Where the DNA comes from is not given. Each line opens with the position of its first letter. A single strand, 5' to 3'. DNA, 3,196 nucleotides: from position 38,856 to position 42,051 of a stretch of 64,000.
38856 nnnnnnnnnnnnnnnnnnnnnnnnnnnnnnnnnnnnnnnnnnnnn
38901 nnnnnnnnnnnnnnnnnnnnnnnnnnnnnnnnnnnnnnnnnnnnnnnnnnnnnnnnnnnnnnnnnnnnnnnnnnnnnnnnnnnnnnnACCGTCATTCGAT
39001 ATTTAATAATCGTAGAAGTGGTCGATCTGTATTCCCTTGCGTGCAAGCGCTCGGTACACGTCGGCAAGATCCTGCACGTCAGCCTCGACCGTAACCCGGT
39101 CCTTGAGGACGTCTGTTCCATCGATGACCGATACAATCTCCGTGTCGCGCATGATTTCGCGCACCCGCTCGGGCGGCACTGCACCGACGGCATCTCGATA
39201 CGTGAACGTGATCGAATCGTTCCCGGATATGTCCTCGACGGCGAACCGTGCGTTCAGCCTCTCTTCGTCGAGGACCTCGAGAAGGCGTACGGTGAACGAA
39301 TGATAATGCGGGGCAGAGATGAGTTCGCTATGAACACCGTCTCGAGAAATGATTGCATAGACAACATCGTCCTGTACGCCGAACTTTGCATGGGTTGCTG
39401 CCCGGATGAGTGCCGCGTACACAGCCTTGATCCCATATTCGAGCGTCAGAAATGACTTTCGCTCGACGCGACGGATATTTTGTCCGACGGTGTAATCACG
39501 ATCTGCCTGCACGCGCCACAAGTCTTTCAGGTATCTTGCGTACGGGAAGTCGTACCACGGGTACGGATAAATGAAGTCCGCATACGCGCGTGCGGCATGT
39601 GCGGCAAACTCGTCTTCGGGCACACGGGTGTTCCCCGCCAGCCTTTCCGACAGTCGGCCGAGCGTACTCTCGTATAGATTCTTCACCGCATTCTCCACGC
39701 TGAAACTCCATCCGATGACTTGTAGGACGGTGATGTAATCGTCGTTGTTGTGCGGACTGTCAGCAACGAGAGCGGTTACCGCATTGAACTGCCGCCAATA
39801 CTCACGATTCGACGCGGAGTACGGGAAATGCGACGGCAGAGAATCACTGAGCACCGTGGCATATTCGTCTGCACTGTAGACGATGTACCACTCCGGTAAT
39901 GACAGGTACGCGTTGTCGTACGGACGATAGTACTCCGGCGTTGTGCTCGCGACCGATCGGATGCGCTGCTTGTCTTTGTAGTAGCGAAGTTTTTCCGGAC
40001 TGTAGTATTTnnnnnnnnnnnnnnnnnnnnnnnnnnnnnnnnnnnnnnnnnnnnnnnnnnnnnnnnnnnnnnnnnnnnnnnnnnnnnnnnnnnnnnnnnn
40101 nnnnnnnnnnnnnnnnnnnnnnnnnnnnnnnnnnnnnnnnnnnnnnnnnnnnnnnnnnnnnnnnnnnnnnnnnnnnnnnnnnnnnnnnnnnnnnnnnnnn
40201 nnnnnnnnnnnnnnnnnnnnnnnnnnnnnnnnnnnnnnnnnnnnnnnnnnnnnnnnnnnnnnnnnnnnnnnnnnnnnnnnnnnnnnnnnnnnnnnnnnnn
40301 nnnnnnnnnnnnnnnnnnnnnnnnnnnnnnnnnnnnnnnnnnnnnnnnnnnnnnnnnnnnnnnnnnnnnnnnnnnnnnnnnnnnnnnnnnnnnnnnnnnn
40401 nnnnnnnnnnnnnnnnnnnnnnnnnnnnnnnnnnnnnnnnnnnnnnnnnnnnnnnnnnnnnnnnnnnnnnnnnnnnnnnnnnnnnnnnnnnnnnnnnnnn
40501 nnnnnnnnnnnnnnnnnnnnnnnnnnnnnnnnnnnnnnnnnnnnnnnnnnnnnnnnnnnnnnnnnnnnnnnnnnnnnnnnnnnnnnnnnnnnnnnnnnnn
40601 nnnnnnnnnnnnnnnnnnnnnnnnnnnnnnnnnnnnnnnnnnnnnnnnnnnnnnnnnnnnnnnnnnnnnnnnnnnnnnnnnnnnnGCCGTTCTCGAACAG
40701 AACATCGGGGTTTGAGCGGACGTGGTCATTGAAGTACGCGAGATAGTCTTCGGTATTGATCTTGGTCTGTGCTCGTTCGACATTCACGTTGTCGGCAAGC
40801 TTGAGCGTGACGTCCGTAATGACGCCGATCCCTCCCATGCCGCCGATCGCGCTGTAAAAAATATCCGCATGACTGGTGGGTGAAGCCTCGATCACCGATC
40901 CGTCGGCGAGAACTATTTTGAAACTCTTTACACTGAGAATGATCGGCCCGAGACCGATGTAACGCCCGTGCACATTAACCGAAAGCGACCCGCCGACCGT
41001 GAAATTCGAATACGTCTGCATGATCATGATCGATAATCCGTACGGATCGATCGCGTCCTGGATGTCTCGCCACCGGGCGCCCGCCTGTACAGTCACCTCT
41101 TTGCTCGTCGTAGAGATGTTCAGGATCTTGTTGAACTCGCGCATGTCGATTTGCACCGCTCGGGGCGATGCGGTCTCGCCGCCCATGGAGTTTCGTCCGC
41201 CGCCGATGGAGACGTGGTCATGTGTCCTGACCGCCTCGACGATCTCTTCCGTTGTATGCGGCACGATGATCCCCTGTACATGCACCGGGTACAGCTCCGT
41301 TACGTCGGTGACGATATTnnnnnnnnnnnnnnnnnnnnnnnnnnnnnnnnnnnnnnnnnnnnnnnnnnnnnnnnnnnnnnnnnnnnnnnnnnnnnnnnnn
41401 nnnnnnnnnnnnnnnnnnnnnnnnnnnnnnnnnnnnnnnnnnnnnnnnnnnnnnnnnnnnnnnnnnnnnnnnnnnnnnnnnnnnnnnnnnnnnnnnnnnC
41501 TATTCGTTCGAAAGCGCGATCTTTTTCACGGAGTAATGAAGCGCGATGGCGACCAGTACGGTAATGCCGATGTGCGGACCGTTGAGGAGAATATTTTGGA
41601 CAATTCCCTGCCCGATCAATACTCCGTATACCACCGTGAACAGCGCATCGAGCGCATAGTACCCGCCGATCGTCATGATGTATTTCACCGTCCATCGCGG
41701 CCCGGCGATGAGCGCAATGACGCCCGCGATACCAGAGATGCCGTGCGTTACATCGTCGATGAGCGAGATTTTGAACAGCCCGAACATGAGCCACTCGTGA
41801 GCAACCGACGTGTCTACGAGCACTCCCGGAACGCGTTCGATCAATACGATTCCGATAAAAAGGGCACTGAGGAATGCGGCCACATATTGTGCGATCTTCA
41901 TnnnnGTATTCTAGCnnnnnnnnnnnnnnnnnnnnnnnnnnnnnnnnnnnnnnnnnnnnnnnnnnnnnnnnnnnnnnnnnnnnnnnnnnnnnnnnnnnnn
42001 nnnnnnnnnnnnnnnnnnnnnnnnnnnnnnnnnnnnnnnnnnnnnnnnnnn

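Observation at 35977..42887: Envelope glycoconjugate cluster centred on an 831-aa FAD-oxidase fusion with an uncharacterised C-terminal domain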

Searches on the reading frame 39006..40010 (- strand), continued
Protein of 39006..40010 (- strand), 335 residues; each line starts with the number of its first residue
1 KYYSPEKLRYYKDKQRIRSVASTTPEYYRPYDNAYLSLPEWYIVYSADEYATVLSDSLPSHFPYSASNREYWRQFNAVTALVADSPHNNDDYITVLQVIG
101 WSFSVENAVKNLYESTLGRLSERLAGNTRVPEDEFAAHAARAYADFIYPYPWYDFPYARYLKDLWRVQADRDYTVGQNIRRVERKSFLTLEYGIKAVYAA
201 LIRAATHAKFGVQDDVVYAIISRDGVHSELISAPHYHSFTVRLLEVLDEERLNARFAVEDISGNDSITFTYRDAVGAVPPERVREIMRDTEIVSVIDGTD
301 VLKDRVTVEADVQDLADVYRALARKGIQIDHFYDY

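Call 91: find_encoding_contigs(protein=P0189, flank=4000, max_places=1)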
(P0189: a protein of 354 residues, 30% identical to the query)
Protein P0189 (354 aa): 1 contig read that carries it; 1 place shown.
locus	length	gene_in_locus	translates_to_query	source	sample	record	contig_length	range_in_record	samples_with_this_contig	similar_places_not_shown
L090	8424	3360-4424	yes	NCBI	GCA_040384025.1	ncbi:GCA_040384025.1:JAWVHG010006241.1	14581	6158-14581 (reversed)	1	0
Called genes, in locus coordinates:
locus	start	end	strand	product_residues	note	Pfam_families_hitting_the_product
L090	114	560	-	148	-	PF04828:GFA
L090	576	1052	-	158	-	PF08332:CaMKII_AD (weak), PF13474:SnoaL_3, PF14534:DUF4440 (weak)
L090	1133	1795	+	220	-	PF13640:2OG-FeII_Oxy_3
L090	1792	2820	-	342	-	PF01118:Semialdhyde_dh, PF02774:Semialdhyde_dhC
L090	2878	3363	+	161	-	PF14325:DUF4383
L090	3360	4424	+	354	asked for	-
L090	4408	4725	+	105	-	-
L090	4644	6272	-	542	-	PF01565:FAD_binding_4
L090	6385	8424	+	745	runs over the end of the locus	PF04389:Peptidase_M28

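Call 92: find_encoding_contigs(protein=P0156, flank=4000, max_places=1)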
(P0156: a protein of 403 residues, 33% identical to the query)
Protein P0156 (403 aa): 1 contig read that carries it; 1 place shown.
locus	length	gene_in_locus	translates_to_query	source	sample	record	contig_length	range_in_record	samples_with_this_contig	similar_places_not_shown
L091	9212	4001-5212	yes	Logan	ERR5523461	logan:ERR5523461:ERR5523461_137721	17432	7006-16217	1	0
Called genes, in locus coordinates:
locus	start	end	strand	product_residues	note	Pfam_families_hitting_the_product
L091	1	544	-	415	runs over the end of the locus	PF00364:Biotin_lipoyl, PF02817:E3_binding, PF00198:2-oxoacid_dh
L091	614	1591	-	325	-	PF02779:Transket_pyr, PF02780:Transketolase_C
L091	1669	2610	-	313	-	PF00676:E1_dh, PF02775:TPP_enzyme_C (weak)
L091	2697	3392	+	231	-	-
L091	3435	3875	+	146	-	-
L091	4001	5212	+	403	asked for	-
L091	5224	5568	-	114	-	PF01934:HepT-like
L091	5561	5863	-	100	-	PF18765:Polbeta, PF01909:NTP_transf_2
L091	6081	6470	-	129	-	PF04343:DUF488, PF22751:DUF488-N3a, PF22752:DUF488-N3i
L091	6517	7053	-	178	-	-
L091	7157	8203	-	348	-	PF01073:3Beta_HSD, PF01370:Epimerase, PF02719:Polysacc_synt_2, PF04321:RmlD_sub_bind, PF05368:NmrA, PF13460:NAD_binding_10, PF16363:GDP_Man_Dehyd, PF07993:NAD_binding_4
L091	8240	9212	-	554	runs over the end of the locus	PF00171:Aldedh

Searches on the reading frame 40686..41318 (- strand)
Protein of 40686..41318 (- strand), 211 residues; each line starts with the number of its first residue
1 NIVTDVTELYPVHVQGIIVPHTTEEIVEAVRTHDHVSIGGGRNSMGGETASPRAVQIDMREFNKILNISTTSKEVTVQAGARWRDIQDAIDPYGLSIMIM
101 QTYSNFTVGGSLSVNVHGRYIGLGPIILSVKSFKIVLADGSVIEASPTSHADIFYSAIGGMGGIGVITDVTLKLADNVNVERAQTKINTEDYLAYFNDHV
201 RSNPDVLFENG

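Call 73: search_solved_structures(query=window:40686-41318:-, max_evalue=1e-10, show_alignments=3)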
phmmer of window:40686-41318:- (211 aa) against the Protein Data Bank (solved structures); distinct sequences matched with E-value up to 1e-10: 21.
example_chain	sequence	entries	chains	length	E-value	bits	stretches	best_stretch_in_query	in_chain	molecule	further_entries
8qmy_A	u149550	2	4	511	2e-17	67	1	18-175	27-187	ancestral L-galactono-1,4-lactone dehydrogenase | L-galactono-1,4-lactone dehydrogenase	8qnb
8qnr_A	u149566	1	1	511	2e-17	67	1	18-175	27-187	L-galactono-1,4-lactone dehydrogenase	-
8qnc_A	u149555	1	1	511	2.8e-17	66.6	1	18-175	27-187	L-galactono-1,4-lactone dehydrogenase: A113G variant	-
7a24_z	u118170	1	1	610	3.6e-16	63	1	52-175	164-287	GLDH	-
6c80_A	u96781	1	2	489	6.2e-16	62.2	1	36-174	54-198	cytokinin oxidase LuCKX1.1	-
7sml_A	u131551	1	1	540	8.6e-15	58.5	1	38-182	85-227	L-GALACTONO-1,4-LACTONE DEHYDROGENASE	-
21gt_B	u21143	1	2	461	3e-13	53.4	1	36-175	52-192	Decaprenylphosphoryl-beta-D-ribose oxidase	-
21gq_A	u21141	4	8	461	3e-13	53.4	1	36-175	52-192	Decaprenylphosphoryl-beta-D-ribose oxidase | Oxidoreductase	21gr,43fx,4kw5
5oep_A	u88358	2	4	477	3.1e-13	53.4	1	36-175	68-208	Decaprenylphosphoryl-beta-D-ribose oxidase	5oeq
5oel_A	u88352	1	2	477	3.2e-13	53.4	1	36-175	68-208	Decaprenylphosphoryl-beta-D-ribose oxidase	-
6hfv_A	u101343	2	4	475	3.2e-13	53.3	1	36-175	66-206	Decaprenylphosphoryl-beta-D-ribose oxidase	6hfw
4p8c_A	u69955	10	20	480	3.2e-13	53.3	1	36-175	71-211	Probable decaprenylphosphoryl-beta-D-ribose oxidase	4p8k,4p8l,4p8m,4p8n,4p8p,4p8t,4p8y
4fdn_A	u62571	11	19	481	3.2e-13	53.3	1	36-175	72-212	oxidoreductase DprE1 | Probable decaprenylphosphoryl-beta-D-ribose oxidase | decaprenylphosphoryl-beta-D-ribose oxidase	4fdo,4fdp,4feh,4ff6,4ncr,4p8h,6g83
3pm9_A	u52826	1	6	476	1.3e-12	51.4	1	3-177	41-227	Putative oxidoreductase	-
6yaq_A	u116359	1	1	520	1.5e-12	51.1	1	40-175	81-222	Cytokinin dehydrogenase 8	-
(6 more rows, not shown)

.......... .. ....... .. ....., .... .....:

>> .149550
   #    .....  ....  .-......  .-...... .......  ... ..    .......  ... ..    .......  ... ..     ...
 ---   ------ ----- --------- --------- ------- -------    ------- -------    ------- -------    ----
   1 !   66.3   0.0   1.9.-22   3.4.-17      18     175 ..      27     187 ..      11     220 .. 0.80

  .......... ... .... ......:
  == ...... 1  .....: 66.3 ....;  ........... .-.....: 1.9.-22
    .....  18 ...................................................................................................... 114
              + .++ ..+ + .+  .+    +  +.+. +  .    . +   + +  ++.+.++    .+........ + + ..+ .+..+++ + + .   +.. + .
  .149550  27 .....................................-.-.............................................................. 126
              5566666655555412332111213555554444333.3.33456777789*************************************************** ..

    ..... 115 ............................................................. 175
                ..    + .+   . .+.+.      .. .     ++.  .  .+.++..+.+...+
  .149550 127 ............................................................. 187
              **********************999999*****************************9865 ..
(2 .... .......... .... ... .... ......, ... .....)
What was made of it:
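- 40014..41315 (-): Complete VAO/PCMH flavoenzyme (FAD-binding plus cap domains, residues ~62-495). GALDH gatekeeper Ala113 corresponds to invariant Gln161 (call 73).
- Closest known: Aldonolactone and alditol oxidoreductases. Different: The GALDH oxygen gatekeeper Ala113 is an invariant Gln here (call 73).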

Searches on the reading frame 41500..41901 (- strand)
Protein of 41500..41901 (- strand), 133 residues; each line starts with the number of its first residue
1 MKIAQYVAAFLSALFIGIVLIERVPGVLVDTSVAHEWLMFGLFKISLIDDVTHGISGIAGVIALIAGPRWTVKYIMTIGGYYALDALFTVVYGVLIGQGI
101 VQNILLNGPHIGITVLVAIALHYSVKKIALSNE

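Call 3: search_protein_families(library=pfam, proteins=[window:41500-41901:-], max_evalue=0.01)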
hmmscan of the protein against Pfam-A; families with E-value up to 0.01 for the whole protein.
window:41500-41901:- (133 aa): 1 family
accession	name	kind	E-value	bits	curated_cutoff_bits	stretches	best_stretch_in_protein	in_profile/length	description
PF14325.12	DUF4383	-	0.0033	18.1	27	1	5-122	1-120/125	Domain of unknown function (DUF4383)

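Call 5: search_protein_families(library=ncbifam, proteins=[window:41500-41901:-], max_evalue=0.01)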
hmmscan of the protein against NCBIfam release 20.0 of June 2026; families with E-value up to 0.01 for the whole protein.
window:41500-41901:- (133 aa): 0 families

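Call 78: search_protein_families(library=pfam, alignment_id=A3, max_evalue=0.01)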
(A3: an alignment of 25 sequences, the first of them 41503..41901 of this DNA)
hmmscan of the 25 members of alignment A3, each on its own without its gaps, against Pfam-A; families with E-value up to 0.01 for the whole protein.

A. member 1, window:41503-41901:- (133 aa): 1 family
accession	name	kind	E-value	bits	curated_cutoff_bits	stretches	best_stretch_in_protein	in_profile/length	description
PF14325.12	DUF4383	-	0.0033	18.1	27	1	5-122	1-120/125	Domain of unknown function (DUF4383)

B. families by the number of members that match (of 25 scanned): 1 family
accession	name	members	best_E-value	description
PF14325.12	DUF4383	19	2.3e-11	Domain of unknown function (DUF4383)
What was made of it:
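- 41500..41901 (-): 133-aa 4-TM protein, a divergent DUF4383. 19 of 25 orthologous neighbours hit PF14325, with a best E of 2.3e-11 (call 78).
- On GtrA-like flippase family (for the 133-aa 4-TM protein): 19 of 25 hit DUF4383, PF14325 (call 78).
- Checked: Its own hit is E 0.0033, and 19 of 25 orthologous neighbours hit PF14325 with a best E of 2.3e-11 (call 78).
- The 4-TM protein is DUF4383, not GtrA (call 78).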
